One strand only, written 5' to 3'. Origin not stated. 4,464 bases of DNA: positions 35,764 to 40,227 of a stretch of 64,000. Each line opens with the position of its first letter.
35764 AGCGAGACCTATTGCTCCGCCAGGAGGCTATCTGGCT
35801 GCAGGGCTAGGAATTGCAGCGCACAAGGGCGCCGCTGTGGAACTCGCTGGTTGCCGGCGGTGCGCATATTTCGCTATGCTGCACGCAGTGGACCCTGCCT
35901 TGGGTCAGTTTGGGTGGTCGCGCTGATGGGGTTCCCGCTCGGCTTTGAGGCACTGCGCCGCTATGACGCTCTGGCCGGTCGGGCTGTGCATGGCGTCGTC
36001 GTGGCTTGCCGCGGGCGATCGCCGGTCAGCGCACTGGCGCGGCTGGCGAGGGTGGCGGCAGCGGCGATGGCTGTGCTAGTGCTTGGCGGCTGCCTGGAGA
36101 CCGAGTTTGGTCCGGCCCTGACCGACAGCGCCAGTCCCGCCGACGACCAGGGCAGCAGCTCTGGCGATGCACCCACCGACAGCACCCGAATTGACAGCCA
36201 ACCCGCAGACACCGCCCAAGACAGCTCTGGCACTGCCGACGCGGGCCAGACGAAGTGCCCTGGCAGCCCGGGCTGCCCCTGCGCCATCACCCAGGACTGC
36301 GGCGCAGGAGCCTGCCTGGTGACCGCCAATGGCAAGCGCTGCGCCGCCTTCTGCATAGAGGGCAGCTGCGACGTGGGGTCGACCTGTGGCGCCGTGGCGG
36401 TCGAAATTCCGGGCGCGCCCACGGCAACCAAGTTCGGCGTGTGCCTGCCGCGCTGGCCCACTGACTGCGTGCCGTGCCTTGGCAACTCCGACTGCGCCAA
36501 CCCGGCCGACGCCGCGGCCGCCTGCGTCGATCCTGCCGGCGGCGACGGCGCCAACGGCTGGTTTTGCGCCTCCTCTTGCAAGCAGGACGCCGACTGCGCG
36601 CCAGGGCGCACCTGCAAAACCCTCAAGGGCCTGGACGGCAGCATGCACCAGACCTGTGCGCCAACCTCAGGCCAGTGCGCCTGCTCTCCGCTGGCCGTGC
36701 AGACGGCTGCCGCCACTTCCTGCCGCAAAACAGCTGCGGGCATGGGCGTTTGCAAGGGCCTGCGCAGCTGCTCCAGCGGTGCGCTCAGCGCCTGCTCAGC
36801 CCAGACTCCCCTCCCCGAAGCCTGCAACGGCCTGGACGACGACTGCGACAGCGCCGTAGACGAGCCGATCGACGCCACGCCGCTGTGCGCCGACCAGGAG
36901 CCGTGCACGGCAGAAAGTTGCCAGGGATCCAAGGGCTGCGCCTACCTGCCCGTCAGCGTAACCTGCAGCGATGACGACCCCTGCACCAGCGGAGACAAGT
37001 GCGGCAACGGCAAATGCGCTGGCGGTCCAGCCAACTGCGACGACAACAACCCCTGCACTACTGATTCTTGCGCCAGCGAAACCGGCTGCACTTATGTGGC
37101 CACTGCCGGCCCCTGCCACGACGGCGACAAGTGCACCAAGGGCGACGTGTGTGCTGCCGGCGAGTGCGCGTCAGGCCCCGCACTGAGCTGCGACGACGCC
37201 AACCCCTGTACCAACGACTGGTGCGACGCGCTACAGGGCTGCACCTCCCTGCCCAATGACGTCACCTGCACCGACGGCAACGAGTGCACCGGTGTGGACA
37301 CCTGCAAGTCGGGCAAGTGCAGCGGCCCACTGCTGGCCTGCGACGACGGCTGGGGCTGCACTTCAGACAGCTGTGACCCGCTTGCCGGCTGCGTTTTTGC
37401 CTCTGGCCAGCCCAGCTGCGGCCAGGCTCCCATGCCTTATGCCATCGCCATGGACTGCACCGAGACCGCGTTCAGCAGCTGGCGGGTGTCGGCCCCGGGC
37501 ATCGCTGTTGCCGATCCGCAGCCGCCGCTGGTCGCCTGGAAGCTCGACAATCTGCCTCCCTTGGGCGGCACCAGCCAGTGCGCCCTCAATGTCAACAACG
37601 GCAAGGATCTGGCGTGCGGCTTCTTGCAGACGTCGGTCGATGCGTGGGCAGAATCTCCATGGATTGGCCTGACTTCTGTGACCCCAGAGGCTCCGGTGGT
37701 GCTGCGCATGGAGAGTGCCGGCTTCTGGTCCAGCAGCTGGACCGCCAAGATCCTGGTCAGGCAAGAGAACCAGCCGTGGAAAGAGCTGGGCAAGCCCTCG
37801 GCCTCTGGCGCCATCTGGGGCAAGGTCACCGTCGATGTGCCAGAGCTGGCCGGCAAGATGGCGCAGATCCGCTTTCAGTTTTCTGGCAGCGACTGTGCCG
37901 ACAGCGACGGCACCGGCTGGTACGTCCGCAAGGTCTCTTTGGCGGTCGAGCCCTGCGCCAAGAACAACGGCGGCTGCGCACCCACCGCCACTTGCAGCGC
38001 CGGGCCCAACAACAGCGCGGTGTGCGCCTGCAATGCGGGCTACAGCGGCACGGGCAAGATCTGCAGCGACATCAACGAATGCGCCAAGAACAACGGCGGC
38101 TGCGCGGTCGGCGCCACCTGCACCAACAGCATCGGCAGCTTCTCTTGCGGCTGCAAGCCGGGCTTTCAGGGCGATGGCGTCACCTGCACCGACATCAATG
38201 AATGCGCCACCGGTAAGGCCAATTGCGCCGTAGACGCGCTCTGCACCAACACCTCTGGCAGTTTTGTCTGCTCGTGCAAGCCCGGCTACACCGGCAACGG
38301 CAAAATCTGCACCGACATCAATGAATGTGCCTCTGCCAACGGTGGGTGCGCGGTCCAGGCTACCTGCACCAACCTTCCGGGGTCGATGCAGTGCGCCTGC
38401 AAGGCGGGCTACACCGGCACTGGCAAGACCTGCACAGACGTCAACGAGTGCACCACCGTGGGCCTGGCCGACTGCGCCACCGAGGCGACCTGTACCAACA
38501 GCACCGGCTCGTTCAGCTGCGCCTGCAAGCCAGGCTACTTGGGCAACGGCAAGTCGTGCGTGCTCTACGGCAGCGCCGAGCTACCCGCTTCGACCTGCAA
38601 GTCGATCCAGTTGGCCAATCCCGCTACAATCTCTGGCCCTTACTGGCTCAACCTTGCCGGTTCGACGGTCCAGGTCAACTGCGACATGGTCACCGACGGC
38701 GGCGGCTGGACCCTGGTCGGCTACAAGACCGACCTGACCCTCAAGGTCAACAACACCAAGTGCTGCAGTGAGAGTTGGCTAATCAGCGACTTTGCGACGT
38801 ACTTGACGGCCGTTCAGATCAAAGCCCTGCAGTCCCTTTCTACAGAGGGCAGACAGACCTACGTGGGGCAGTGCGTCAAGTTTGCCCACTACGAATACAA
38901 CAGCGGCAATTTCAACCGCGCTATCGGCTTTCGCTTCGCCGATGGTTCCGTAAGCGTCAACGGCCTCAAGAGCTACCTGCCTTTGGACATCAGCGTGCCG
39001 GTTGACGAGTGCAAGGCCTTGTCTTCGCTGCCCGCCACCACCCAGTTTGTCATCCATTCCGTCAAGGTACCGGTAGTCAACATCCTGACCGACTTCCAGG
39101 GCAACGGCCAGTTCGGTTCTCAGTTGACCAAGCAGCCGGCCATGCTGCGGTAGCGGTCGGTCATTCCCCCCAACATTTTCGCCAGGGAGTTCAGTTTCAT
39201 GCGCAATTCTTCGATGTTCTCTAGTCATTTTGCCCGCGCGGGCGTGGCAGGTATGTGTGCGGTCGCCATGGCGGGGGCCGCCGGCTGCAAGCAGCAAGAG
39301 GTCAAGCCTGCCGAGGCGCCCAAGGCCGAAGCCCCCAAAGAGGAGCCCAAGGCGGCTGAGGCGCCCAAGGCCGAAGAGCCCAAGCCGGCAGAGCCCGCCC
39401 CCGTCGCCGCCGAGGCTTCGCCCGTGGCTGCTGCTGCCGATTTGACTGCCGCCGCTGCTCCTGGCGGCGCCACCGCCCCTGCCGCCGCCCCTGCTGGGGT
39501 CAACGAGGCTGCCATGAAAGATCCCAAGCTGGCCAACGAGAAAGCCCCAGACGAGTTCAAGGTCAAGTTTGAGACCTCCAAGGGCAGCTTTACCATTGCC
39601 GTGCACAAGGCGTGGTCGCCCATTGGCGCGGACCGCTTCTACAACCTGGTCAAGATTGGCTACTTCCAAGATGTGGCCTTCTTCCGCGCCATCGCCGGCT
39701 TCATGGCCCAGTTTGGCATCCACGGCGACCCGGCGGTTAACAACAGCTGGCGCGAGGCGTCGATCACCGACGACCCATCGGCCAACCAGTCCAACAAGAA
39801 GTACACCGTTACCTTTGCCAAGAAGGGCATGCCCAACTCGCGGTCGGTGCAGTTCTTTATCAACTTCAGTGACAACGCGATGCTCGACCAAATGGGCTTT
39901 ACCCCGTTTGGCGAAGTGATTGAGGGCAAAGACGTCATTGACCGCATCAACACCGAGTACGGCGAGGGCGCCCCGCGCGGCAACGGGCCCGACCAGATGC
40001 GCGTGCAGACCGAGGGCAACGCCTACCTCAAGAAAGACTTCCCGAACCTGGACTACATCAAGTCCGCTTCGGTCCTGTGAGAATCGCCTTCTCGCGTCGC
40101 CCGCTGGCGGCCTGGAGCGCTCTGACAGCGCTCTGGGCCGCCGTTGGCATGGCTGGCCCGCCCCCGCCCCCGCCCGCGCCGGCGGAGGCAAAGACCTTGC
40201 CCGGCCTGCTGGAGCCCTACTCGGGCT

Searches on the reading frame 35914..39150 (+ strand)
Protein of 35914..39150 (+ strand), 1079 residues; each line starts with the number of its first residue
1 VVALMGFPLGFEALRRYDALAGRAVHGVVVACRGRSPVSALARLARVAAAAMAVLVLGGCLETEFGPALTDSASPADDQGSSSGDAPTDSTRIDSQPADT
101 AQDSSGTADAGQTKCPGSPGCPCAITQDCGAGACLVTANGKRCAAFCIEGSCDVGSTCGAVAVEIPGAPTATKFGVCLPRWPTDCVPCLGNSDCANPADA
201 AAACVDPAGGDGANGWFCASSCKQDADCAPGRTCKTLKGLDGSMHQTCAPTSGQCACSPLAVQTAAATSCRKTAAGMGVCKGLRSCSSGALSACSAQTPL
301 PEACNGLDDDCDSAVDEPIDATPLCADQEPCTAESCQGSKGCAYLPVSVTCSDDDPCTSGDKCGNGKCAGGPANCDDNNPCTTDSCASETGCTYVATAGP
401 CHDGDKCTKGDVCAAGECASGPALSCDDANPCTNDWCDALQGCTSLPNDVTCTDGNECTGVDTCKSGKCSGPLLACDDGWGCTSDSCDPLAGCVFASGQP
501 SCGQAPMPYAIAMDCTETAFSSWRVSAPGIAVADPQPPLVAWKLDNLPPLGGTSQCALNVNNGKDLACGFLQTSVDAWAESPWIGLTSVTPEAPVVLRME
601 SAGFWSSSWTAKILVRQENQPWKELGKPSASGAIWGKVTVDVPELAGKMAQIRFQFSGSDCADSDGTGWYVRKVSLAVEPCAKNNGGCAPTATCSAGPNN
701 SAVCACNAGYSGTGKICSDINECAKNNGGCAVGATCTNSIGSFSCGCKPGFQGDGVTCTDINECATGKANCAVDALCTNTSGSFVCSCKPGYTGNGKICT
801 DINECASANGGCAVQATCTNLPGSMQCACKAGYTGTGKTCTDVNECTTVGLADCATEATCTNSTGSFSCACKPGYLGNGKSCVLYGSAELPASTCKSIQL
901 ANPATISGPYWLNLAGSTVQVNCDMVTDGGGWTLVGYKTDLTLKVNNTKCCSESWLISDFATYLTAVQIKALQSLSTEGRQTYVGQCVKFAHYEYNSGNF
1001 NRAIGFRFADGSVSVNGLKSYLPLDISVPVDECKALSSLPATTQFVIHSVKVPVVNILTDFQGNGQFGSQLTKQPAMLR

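Call 68: search_protein_families(library=pfam, proteins=[window:35914-39150:+], max_evalue=0.00001)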
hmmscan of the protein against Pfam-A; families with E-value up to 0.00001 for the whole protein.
window:35914-39150:+ (1079 aa): 6 families
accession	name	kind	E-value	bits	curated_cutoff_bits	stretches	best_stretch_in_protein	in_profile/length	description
PF12947.13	EGF_3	-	1.1e-37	128.3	28.5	5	723-758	1-36/36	EGF domain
PF12662.13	cEGF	-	3.4e-33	113.5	26.6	3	783-804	1-24/24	Complement Clr-like EGF-like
PF07645.21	EGF_CA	-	6.4e-28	97.2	27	4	760-797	1-41/43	Calcium-binding EGF domain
PF00526.23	Dicty_CTDC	-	1.1e-12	48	27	2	374-395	1-22/24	Dictyostelium (slime mold) repeat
PF14670.12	FXa_inhibition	-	2.7e-08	34.3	33.4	0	805-840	1-36/36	Coagulation Factor Xa inhibitory site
PF00008.33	EGF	-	7.6e-06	26.5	21.5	0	805-835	1-30/32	EGF-like domain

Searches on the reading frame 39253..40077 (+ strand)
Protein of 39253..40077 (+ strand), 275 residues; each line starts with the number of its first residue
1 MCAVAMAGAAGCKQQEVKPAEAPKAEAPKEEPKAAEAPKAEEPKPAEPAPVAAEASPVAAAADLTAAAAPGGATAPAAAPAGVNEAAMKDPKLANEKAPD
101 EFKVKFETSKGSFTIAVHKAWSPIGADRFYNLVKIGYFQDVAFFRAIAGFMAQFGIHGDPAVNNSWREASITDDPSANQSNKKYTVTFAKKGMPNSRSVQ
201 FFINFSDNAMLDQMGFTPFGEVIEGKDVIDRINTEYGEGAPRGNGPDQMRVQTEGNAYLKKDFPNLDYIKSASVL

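Call 68: search_protein_families(library=pfam, proteins=[window:39253-40077:+], max_evalue=0.00001)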
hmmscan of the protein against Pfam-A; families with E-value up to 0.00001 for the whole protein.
window:39253-40077:+ (275 aa): 1 family
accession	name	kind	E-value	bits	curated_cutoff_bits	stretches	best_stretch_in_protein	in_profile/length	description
PF00160.26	Pro_isomerase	-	1.5e-25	90.7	21.7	1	104-236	2-141/159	Cyclophilin type peptidyl-prolyl cis-trans isomerase/CLD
